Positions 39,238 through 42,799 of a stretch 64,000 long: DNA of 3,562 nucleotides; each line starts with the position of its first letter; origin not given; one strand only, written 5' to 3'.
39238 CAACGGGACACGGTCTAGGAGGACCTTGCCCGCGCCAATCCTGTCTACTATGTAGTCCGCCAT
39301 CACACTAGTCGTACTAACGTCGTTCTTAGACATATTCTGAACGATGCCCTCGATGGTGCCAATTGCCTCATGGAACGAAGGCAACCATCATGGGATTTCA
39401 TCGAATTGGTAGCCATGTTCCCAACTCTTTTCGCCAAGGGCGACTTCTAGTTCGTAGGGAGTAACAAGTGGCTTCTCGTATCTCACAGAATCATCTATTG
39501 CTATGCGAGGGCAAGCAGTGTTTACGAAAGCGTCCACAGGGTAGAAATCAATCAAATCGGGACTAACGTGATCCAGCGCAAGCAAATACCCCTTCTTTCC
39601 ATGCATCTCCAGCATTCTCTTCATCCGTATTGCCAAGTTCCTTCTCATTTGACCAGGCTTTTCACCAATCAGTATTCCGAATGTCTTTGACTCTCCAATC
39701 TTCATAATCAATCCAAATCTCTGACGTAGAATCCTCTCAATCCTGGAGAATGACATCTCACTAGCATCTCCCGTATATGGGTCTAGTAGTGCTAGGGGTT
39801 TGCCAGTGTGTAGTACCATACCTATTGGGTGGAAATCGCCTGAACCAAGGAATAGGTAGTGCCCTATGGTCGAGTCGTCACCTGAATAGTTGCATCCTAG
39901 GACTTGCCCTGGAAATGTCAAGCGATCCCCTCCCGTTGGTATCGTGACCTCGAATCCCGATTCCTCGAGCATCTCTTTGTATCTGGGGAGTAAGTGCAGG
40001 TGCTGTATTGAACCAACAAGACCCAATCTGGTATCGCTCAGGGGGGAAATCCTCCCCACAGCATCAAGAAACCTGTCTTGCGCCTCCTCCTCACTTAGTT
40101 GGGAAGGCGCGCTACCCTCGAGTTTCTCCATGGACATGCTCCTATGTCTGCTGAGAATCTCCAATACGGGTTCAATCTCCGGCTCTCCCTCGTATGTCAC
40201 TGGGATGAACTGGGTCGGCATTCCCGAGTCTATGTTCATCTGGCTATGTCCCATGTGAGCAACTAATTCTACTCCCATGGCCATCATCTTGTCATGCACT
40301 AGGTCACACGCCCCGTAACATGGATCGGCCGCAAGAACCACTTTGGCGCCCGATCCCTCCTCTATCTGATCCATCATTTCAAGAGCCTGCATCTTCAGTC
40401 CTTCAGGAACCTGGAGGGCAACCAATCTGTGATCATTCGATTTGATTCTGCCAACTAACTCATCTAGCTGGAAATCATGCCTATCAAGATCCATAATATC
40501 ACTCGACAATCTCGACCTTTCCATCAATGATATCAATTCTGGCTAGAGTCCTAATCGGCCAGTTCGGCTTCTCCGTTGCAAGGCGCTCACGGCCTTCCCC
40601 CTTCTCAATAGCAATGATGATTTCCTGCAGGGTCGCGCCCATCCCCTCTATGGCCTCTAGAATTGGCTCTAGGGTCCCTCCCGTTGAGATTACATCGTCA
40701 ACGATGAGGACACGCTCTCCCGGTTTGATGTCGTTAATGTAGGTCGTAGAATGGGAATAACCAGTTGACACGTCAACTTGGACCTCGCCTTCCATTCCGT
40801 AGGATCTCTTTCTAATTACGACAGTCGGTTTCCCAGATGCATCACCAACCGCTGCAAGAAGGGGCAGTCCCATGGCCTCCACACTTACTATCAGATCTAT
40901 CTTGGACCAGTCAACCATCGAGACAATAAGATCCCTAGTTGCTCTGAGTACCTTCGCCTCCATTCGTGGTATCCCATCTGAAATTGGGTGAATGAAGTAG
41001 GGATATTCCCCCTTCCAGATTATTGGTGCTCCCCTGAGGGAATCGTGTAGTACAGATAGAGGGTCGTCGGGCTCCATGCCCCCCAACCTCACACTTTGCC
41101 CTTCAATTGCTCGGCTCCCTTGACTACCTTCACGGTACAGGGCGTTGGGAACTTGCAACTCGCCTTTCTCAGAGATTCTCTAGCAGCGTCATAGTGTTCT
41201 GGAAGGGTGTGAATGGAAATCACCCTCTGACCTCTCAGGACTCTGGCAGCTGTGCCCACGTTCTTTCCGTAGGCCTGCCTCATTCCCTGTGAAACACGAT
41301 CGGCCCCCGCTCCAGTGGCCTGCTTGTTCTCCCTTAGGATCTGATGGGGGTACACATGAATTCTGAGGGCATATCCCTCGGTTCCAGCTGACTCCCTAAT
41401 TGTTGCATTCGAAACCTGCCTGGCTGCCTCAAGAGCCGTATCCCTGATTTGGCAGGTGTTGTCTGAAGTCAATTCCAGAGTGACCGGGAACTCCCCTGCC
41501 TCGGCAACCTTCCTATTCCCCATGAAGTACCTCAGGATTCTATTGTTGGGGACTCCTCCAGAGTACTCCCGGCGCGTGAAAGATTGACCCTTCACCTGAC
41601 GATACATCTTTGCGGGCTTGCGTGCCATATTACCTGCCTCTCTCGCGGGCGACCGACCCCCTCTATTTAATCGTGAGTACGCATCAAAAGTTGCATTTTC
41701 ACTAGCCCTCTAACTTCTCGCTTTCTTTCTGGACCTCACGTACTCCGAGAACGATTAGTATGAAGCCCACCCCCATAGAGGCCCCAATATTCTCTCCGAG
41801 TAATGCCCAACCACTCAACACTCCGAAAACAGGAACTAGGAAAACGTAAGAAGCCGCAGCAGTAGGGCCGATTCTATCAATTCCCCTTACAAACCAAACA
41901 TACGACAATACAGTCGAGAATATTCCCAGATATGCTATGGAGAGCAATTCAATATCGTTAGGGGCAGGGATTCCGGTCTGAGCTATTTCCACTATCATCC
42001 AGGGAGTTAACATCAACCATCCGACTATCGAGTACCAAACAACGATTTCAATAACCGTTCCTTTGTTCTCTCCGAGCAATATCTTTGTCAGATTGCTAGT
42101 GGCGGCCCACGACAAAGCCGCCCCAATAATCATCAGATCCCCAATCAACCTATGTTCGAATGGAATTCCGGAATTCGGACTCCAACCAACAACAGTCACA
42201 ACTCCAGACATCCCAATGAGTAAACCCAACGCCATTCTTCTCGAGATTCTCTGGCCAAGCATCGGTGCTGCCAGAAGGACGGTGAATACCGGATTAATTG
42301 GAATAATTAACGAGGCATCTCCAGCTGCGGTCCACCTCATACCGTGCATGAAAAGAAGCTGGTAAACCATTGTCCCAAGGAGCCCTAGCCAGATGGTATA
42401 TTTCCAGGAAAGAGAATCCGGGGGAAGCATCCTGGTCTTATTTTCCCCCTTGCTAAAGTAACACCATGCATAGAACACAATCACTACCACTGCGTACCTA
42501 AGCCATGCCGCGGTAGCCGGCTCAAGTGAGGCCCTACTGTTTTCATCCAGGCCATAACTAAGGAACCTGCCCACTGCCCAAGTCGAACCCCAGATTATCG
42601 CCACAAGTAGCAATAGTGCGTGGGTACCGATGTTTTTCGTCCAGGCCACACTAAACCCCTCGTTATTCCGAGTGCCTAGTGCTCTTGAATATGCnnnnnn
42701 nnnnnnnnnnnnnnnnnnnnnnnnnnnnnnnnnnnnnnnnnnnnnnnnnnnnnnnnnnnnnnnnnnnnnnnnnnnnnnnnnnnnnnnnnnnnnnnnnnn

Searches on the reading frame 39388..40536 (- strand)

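Call 72: search_protein_families(library=pfam, proteins=[window:39388-40536:-], max_evalue=0.001)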
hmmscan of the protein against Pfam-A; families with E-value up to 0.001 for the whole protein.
window:39388-40536:- (382 aa): 1 family
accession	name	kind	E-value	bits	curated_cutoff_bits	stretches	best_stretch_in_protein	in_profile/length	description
PF01866.22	Diphthamide_syn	-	1.1e-74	252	33.2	2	167-376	89-301/302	Putative diphthamide synthesis protein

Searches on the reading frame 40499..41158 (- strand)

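Call 72: search_protein_families(library=pfam, proteins=[window:40499-41158:-], max_evalue=0.001)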
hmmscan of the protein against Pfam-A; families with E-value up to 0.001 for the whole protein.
window:40499-41158:- (219 aa): 1 family
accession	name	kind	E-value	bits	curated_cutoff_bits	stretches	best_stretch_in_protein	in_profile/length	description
PF00156.33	Pribosyltran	-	2.3e-16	59.9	26.3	1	64-192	9-132/158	Phosphoribosyl transferase domain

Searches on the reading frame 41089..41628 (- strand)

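Call 72: search_protein_families(library=pfam, proteins=[window:41089-41628:-], max_evalue=0.001)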
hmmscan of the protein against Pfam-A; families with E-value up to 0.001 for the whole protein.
window:41089-41628:- (179 aa): 1 family
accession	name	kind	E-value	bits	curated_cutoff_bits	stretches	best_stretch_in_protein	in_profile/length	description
PF00252.24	Ribosomal_L16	-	5.8e-24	85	27.9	1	13-166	2-131/132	Ribosomal protein L16p/L10e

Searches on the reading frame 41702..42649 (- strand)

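Call 72: search_protein_families(library=pfam, proteins=[window:41702-42649:-], max_evalue=0.001)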
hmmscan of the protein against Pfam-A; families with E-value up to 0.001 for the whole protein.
window:41702-42649:- (315 aa): 1 family
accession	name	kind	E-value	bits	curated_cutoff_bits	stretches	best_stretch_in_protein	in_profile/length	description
PF00892.27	EamA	-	1.4e-39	135.9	28.2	2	169-303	2-130/135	EamA-like transporter family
